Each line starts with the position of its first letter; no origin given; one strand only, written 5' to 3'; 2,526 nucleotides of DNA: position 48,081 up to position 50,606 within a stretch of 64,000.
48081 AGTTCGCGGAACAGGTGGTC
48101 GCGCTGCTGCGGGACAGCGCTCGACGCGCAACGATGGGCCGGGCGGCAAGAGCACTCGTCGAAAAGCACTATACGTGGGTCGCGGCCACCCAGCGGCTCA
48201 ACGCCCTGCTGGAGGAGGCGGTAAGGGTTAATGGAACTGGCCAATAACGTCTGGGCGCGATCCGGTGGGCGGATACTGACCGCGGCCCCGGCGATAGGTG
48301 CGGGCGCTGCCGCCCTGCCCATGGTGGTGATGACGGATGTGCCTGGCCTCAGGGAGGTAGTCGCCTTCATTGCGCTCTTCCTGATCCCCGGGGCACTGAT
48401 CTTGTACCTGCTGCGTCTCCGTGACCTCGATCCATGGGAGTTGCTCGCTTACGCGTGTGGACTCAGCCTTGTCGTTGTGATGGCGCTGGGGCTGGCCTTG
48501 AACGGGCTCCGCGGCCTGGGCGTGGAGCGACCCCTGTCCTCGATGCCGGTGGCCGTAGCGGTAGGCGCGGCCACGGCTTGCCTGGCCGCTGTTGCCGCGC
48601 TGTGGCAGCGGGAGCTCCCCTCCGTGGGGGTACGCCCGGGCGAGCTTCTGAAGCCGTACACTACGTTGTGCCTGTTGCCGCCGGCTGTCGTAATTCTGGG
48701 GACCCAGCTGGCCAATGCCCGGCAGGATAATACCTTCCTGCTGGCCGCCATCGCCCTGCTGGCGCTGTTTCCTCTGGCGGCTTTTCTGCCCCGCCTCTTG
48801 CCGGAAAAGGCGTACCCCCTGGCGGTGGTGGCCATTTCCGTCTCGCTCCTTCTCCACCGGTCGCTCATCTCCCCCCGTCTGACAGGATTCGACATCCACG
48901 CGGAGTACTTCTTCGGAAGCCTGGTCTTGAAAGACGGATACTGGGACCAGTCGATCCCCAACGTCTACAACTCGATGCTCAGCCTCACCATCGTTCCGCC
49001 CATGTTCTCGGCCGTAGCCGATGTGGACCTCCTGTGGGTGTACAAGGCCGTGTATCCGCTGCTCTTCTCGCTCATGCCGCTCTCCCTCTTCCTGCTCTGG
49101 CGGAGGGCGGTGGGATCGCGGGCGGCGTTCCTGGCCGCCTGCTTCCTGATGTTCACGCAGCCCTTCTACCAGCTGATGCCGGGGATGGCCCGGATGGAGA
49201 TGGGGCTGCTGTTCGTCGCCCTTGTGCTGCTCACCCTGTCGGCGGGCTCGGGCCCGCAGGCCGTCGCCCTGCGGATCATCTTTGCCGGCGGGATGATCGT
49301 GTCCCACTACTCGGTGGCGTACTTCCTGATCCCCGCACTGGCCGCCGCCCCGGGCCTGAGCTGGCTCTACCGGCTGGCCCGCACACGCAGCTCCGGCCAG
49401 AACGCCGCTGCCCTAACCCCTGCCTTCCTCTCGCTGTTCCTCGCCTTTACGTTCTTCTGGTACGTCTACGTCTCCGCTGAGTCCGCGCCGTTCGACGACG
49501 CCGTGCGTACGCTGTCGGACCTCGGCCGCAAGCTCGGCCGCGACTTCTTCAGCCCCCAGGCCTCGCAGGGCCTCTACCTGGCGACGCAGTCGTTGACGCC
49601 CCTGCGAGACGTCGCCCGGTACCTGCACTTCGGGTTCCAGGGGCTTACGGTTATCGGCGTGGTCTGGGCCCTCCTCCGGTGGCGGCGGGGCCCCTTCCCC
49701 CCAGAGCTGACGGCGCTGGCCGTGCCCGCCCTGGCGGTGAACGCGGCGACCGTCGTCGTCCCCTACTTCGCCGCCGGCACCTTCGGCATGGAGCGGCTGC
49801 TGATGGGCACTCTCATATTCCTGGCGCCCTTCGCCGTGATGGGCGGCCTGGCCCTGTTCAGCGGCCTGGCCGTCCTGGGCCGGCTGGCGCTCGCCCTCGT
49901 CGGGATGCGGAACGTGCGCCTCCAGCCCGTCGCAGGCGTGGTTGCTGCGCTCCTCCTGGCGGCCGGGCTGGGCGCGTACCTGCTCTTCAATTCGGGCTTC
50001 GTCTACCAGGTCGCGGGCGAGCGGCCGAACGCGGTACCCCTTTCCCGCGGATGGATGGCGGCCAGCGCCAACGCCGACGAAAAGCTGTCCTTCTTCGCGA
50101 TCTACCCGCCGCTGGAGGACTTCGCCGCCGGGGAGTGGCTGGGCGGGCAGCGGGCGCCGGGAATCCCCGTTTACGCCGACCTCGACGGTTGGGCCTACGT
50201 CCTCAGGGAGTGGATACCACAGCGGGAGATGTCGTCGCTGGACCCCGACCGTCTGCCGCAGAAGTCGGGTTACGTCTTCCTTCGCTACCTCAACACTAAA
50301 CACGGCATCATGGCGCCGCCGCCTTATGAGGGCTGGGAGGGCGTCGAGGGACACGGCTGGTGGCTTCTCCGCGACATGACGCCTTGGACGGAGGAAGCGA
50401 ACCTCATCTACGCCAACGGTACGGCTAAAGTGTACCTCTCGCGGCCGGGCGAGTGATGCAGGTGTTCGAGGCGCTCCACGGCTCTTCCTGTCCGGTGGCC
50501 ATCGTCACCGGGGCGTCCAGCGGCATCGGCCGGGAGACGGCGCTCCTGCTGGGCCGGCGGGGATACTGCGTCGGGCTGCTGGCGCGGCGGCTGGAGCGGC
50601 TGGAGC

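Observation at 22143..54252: A 32-kb, roughly 30-gene, single-strand and translationally coupled glycan operon with an unusual parts list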

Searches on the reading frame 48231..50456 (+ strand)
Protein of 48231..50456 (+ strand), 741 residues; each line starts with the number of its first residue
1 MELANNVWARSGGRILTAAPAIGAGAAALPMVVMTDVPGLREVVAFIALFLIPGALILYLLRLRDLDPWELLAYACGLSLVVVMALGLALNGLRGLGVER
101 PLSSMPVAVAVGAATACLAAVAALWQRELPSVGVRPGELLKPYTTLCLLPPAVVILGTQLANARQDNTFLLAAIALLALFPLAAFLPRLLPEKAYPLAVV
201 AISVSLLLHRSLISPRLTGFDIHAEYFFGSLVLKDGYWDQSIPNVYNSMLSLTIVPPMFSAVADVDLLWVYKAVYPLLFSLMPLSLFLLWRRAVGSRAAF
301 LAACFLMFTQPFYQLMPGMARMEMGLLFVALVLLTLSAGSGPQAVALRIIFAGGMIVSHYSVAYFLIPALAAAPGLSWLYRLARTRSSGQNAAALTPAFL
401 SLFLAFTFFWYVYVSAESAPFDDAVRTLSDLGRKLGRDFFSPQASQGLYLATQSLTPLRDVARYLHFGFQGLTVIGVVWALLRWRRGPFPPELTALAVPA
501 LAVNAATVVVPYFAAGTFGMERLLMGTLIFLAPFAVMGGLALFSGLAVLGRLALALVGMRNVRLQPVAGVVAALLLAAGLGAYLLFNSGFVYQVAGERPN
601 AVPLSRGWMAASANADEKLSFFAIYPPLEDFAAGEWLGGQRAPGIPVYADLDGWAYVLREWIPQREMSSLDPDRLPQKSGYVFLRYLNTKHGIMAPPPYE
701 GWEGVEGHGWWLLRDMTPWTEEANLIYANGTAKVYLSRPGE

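Call 7: search_protein_families(library=pfam, proteins=[window:48231-50456:+], max_evalue=0.001)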
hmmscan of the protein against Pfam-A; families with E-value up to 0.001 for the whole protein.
window:48231-50456:+ (741 aa): 1 family
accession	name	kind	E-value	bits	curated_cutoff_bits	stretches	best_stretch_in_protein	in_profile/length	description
PF09971.14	DUF2206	-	2.5e-38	132.4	35.6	1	347-735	4-368/368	Predicted membrane protein (DUF2206)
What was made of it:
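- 48231..50456 (+): g27: DUF2206, a 741-aa polytopic GT-C-fold glycosyltransferase. It is the candidate enzyme acting after the flip (transferase or polymerase). PF09971 (call 7).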

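Call 16: find_encoding_contigs(protein=window:48231-50456:+, flank=10000, max_places=6)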
Protein window:48231-50456:+ (741 aa): no gene with exactly this product is on record in the collection.

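Call 17: find_related_loci(query=window:48231-50456:+, collection=genome_contigs, flank=10000)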
Query window:48231-50456:+ (741 aa) in genome_contigs; peptide patterns used: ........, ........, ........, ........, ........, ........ (x = any residue, [..] = any of these).
41 stretches matched a pattern, but none encodes a relative of the query by tblastn (E <= 1e-3).
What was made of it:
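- Tried and rejected: The first genome_contigs scan, with g27 alone, found no relative (call 17).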

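Call 18: find_homologous_proteins(query=window:48231-50456:+, max_evalue=0.00001)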
Query window:48231-50456:+ (741 aa): 21 proteins with E <= 0.00001 among 8000 candidates.
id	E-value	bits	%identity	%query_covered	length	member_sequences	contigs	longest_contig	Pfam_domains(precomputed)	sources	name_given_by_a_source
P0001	0.0e+0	1622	100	100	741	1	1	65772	PF09971.15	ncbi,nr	ncbi:MAG: DUF2206 domain-containing protein [Chloroflexi bacterium]|nr:DUF2206 domain-containing pro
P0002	2.3e-274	930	61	96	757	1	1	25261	PF09971.15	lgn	-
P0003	2.1e-270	917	58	100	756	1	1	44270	PF09971.15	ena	-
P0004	1.2e-243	829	56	100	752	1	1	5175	PF09971.15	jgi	jgi:uncharacterized membrane protein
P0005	7.1e-236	803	55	95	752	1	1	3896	PF09971.15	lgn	-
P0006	5.8e-170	585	57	66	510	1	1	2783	PF09971.15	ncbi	ncbi:MAG: DUF2206 domain-containing protein, partial [Dehalococcoidia bacterium]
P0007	2.6e-82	295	30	95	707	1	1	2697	PF09971.15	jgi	jgi:uncharacterized membrane protein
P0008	3.6e-80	288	30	95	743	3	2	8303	PF09971.15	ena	-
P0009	5.9e-77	278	32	94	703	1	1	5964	PF09971.15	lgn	-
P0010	1.2e-76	277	30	94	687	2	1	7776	PF09971.15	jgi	-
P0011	7.8e-67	244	32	92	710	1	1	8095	PF09971.15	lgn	-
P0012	4.8e-58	215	28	95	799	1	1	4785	PF09971.15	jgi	jgi:uncharacterized membrane protein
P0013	2.1e-57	213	29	94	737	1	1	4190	PF09971.15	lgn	-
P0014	1.4e-52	197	28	85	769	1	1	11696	PF09971.15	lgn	-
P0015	1.6e-51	194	29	57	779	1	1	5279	PF09971.15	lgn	-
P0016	5.1e-50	189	31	73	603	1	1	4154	PF09971.15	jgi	jgi:uncharacterized membrane protein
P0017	8.8e-37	145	27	96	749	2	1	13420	PF09971.15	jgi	-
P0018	7.2e-28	115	27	59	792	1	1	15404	PF09971.15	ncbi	ncbi:MAG: DUF2206 domain-containing protein [Haloarculaceae archaeon]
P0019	1.2e-17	82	28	47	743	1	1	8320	PF09971.15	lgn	-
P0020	1.2e-16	78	26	29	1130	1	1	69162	PF10111.15,PF13641.13,PF09971.15,PF00535.33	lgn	-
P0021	1.5e-6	45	21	64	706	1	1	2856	PF09971.15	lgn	-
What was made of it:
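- The contig is only 65.8 kb (call 18), so unlinked genes cannot be excluded.
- Tried and rejected: An exact look-up of the window's g27 found nothing (call 16), although its identical NCBI protein exists (call 18).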

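Call 19: find_encoding_contigs(protein=P0003, flank=10000, max_places=3)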
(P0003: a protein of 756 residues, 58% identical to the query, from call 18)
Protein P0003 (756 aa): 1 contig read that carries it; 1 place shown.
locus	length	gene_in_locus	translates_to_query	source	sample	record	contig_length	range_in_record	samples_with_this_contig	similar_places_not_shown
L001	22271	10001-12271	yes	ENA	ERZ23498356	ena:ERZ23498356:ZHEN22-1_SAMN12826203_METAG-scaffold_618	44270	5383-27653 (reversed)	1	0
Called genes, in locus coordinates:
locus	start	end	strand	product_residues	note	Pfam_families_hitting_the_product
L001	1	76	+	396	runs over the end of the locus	PF00534:Glycos_transf_1, PF13692:Glyco_trans_1_4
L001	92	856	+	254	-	PF01209:Ubie_methyltran, PF13489:Methyltransf_23, PF03141:Methyltransf_29 (weak), PF07021:MetW, PF13847:Methyltransf_31, PF08241:Methyltransf_11, PF08242:Methyltransf_12, PF13649:Methyltransf_25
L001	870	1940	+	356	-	PF01370:Epimerase, PF04321:RmlD_sub_bind (weak), PF16363:GDP_Man_Dehyd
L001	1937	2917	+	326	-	PF01370:Epimerase, PF02719:Polysacc_synt_2 (faint), PF04321:RmlD_sub_bind, PF16363:GDP_Man_Dehyd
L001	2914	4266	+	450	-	PF01041:DegT_DnrJ_EryC1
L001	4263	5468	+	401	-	PF13692:Glyco_trans_1_4, PF00534:Glycos_transf_1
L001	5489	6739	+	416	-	PF01943:Polysacc_synt, PF13440:Polysacc_synt_3, PF03023:MurJ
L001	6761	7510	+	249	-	PF13489:Methyltransf_23, PF13847:Methyltransf_31, PF08241:Methyltransf_11, PF08242:Methyltransf_12, PF13649:Methyltransf_25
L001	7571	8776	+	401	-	PF13439:Glyco_transf_4, PF13579:Glyco_trans_4_4, PF00534:Glycos_transf_1, PF13692:Glyco_trans_1_4, PF13524:Glyco_trans_1_2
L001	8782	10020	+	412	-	PF00534:Glycos_transf_1, PF13692:Glyco_trans_1_4, PF13524:Glyco_trans_1_2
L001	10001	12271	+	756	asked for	PF09971:DUF2206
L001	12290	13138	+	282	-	PF00106:adh_short, PF08659:KR, PF13561:adh_short_C2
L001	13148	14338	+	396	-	PF13439:Glyco_transf_4, PF13579:Glyco_trans_4_4 (weak), PF13692:Glyco_trans_1_4, PF13524:Glyco_trans_1_2, PF00534:Glycos_transf_1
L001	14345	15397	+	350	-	PF27840:ScmC (faint)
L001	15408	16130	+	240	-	PF02223:Thymidylate_kin (faint)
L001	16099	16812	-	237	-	PF00535:Glycos_transf_2, PF13641:Glyco_tranf_2_3 (weak)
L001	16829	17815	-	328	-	PF01073:3Beta_HSD, PF01370:Epimerase, PF02719:Polysacc_synt_2, PF04321:RmlD_sub_bind, PF07993:NAD_binding_4 (weak), PF13460:NAD_binding_10, PF16363:GDP_Man_Dehyd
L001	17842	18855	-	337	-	PF13641:Glyco_tranf_2_3 (weak), PF00535:Glycos_transf_2, PF13632:Glyco_trans_2_3 (faint)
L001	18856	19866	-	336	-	PF01408:GFO_IDH_MocA, PF02894:GFO_IDH_MocA_C, PF22725:GFO_IDH_MocA_C3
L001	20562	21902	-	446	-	PF03721:UDPG_MGDP_dh_N, PF00984:UDPG_MGDP_dh, PF03720:UDPG_MGDP_dh_C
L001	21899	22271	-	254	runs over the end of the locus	PF07760:DUF1616, PF01476:LysM (weak)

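Call 20: find_encoding_contigs(protein=P0002, flank=10000, max_places=3)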
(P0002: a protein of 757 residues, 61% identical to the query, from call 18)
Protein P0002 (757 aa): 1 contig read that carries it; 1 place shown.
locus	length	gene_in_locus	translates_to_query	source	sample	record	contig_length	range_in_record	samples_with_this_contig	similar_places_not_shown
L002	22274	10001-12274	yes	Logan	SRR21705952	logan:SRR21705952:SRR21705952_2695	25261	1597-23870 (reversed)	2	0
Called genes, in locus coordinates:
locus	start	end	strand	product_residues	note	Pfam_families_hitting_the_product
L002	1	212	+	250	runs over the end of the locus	PF03141:Methyltransf_29 (weak), PF13489:Methyltransf_23, PF01209:Ubie_methyltran, PF07021:MetW, PF08241:Methyltransf_11, PF08242:Methyltransf_12, PF13649:Methyltransf_25, PF13847:Methyltransf_31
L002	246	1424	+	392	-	PF13692:Glyco_trans_1_4, PF00534:Glycos_transf_1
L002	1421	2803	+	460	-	PF01943:Polysacc_synt, PF13440:Polysacc_synt_3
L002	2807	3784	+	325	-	PF02475:TRM5-TYW2_MTfase (weak), PF05050:Methyltransf_21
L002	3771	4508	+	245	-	PF01209:Ubie_methyltran (weak), PF02353:CMAS (weak), PF13489:Methyltransf_23, PF13847:Methyltransf_31, PF08241:Methyltransf_11, PF08242:Methyltransf_12, PF13649:Methyltransf_25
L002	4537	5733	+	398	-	PF00534:Glycos_transf_1, PF13692:Glyco_trans_1_4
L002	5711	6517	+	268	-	PF01209:Ubie_methyltran (weak), PF13489:Methyltransf_23, PF13847:Methyltransf_31, PF08241:Methyltransf_11, PF08242:Methyltransf_12, PF13649:Methyltransf_25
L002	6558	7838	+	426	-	PF13439:Glyco_transf_4, PF13579:Glyco_trans_4_4, PF00534:Glycos_transf_1, PF13692:Glyco_trans_1_4, PF13524:Glyco_trans_1_2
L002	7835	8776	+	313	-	PF13578:Methyltransf_24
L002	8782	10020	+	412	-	PF13439:Glyco_transf_4 (faint), PF00534:Glycos_transf_1, PF13692:Glyco_trans_1_4, PF13524:Glyco_trans_1_2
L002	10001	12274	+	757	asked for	PF09971:DUF2206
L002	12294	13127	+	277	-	PF00106:adh_short, PF08659:KR, PF13561:adh_short_C2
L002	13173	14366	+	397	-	PF13439:Glyco_transf_4, PF13579:Glyco_trans_4_4 (weak), PF13692:Glyco_trans_1_4, PF00534:Glycos_transf_1, PF13524:Glyco_trans_1_2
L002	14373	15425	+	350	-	PF27840:ScmC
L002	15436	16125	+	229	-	PF02223:Thymidylate_kin (faint)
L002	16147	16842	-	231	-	PF00535:Glycos_transf_2, PF13641:Glyco_tranf_2_3 (weak)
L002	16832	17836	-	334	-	PF01073:3Beta_HSD, PF01370:Epimerase, PF02719:Polysacc_synt_2, PF04321:RmlD_sub_bind, PF07993:NAD_binding_4 (weak), PF13460:NAD_binding_10, PF16363:GDP_Man_Dehyd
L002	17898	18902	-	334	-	PF00535:Glycos_transf_2, PF13641:Glyco_tranf_2_3, PF13632:Glyco_trans_2_3 (weak)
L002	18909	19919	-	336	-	PF01408:GFO_IDH_MocA, PF02894:GFO_IDH_MocA_C, PF22725:GFO_IDH_MocA_C3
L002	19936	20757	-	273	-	PF00106:adh_short, PF08659:KR, PF13561:adh_short_C2, PF08643:DUF1776 (faint)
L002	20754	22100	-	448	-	PF03721:UDPG_MGDP_dh_N, PF00984:UDPG_MGDP_dh, PF03720:UDPG_MGDP_dh_C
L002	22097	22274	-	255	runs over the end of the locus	-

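Call 27: search_solved_structures(query=A1, max_evalue=10)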
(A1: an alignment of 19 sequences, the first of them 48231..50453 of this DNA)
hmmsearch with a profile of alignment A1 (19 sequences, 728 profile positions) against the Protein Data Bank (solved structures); distinct sequences matched with E-value up to 10: 1.
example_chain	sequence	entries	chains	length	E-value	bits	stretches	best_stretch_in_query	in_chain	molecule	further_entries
1kcf_A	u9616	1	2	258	0.7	11.2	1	237-304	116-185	HYPOTHETICAL 30.2 KD PROTEIN C25G10.02 IN CHROMOSOME I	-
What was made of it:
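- Closest known: Polyprenyl-phosphate sugar plus GT-C decoration systems. Different: DUF2206 has no detectable sequence similarity to any solved GT-C enzyme (call 27).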

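Call 38: predict_structure(alignment_id=A1)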
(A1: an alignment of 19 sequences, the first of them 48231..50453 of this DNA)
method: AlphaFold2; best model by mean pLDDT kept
length: 741 residues; sequences in the alignment: 19
mean_pLDDT: 83.3   pTM: 0.88
mean pLDDT of the five models: 83.3, 82.9, 80.0, 80.0, 79.7
residues with pLDDT >= 90: 320; 70-90: 293; 50-70: 106; < 50: 22
segments of 3 or more residues with pLDDT < 50: 1-9, 385-390, 515-517, 699-702
pLDDT, mean of each block of 10 residues (from residue 1): 44 59 75 81 92 90 83 96 96 92 92 89 70 73 94 94 87 95 94 96 95 87 92 93 85 95 94 96 96 92 95 90 95 85 90 91 79 78 55 73 88 67 65 66 61 73 89 93 78 86 79 55 86 94 85 76 63 92 91 77 72 84 88 93 90 88 86 74 93 74 59 78 87 86 55
secondary structure, 60 per line:
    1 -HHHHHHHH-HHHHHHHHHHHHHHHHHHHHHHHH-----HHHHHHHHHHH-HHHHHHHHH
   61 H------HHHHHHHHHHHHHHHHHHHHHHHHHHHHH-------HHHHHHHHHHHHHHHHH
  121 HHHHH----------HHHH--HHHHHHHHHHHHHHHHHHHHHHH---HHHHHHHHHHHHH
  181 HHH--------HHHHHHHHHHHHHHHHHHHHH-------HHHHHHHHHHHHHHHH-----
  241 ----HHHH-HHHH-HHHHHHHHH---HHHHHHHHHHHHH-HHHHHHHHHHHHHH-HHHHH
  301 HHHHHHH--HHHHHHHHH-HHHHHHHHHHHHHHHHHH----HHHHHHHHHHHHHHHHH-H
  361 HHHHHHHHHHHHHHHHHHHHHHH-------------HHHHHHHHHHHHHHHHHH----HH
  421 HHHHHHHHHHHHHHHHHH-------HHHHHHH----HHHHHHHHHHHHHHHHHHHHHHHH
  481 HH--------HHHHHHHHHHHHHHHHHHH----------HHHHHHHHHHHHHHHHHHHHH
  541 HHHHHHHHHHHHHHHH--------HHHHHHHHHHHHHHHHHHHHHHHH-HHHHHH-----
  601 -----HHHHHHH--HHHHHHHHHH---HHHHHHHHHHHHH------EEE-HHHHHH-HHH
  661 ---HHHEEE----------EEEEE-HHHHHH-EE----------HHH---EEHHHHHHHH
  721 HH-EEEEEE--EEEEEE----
elements in order (helices of 4 or more, strands of 3 or more residues): H2-9 H11-34 H40-50 H52-61 H68-96 H104-125 H136-139 H142-164 H168-183 H192-212 H220-235 H245-248 H250-253 H255-263 H267-279 H281-294 H296-307 H310-318 H320-337 H342-358 H360-383 H397-414 H419-438 H446-452 H457-482 H491-509 H520-556 H565-588 H590-595 H606-612 H615-624 H628-640 E647-649 H651-656 E667-669 E680-684 H686-691 H713-722 E724-729 E732-737
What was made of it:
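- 48231..50456 (+): AF2 model pLDDT 83, pTM 0.88 (call 38).
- On GT-C glycosyltransferase superfamily: AF2 model: pLDDT 83, pTM 0.88 (call 38).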

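Call 40: find_encoding_contigs(protein=P0018, flank=8000, max_places=2)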
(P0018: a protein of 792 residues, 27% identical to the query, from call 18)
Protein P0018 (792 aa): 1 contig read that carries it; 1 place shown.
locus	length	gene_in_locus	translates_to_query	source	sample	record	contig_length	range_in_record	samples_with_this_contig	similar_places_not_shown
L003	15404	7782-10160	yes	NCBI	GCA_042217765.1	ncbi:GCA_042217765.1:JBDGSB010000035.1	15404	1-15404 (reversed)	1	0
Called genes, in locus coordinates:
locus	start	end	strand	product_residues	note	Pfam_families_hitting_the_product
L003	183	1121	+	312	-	PF00582:Usp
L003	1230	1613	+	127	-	PF19137:DUF5820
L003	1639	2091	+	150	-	PF03684:UPF0179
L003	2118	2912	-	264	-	PF24827:AstE_AspA_cat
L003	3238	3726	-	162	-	PF03745:DUF309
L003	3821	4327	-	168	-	PF04307:YdjM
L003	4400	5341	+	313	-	PF00535:Glycos_transf_2, PF13641:Glyco_tranf_2_3 (weak)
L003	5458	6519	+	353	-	PF13480:Acetyltransf_6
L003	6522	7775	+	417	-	PF13439:Glyco_transf_4, PF13579:Glyco_trans_4_4 (weak), PF00534:Glycos_transf_1, PF13692:Glyco_trans_1_4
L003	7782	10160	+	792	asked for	PF09971:DUF2206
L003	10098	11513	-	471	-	PF01943:Polysacc_synt, PF13440:Polysacc_synt_3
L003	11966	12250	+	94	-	PF26161:DUF8044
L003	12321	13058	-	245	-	-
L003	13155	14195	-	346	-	PF03328:HpcH_HpaI, PF22484:DUF6986 (weak)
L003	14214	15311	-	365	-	PF19315:MC_hydratase, PF01575:MaoC_dehydratas (faint)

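Call 41: find_encoding_contigs(protein=P0020, flank=8000, max_places=2)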
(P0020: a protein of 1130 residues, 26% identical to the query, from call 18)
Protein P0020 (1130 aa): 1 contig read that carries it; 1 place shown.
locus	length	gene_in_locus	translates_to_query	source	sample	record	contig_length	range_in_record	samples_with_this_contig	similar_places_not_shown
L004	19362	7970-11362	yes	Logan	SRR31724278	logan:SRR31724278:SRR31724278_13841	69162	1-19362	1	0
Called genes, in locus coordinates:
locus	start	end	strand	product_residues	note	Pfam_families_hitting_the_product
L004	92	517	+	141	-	PF02823:ATP-synt_DE_N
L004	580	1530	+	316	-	-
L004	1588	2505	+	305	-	PF02463:SMC_N (weak), PF00005:ABC_tran, PF13304:AAA_21, PF13732:DrrA1-3_C (weak)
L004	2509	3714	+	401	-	PF12698:ABC2_membrane_3, PF01061:ABC2_membrane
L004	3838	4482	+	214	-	PF00230:MIP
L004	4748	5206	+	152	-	PF07760:DUF1616 (weak)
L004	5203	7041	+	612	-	PF00535:Glycos_transf_2, PF13641:Glyco_tranf_2_3, PF13579:Glyco_trans_4_4 (faint), PF13439:Glyco_transf_4, PF20706:GT4-conflict, PF00534:Glycos_transf_1, PF13692:Glyco_trans_1_4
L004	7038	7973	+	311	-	PF00535:Glycos_transf_2, PF10111:Glyco_tranf_2_2, PF13641:Glyco_tranf_2_3, PF13506:Glyco_transf_21 (faint)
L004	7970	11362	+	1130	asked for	PF00535:Glycos_transf_2, PF10111:Glyco_tranf_2_2, PF13641:Glyco_tranf_2_3, PF09971:DUF2206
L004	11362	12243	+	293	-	PF00535:Glycos_transf_2, PF10111:Glyco_tranf_2_2, PF13641:Glyco_tranf_2_3 (weak), PF13632:Glyco_trans_2_3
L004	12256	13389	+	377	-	PF04230:PS_pyruv_trans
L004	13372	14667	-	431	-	PF01943:Polysacc_synt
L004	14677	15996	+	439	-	PF00150:Cellulase, PF11790:Glyco_hydro_cc (faint)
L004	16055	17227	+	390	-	PF00150:Cellulase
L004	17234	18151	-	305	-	-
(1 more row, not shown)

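Call 42: find_encoding_contigs(protein=P0017, flank=8000, max_places=2)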
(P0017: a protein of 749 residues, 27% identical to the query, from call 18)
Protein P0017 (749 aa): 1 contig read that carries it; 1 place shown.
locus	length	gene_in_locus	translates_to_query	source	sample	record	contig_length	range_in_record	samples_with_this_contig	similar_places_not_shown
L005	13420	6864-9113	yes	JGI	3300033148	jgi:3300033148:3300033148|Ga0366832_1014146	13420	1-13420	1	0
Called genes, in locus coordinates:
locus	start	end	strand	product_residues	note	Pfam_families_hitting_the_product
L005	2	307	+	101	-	?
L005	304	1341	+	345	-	PF04015:DUF362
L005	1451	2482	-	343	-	PF13524:Glyco_trans_1_2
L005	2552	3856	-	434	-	PF00037:Fer4 (faint), PF12838:Fer4_7 (weak), PF04422:FrhB_FdhB_N, PF04432:FrhB_FdhB_C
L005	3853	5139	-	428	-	PF04230:PS_pyruv_trans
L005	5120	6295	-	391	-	PF13439:Glyco_transf_4, PF13579:Glyco_trans_4_4, PF20706:GT4-conflict, PF00534:Glycos_transf_1, PF13692:Glyco_trans_1_4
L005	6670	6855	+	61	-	-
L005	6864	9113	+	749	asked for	PF09971:DUF2206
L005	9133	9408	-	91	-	-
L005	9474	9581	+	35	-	-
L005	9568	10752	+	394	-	PF02348:CTP_transf_3, PF08282:Hydrolase_3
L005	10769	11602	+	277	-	PF03102:NeuB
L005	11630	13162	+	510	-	PF03848:TehB (weak)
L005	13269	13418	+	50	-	?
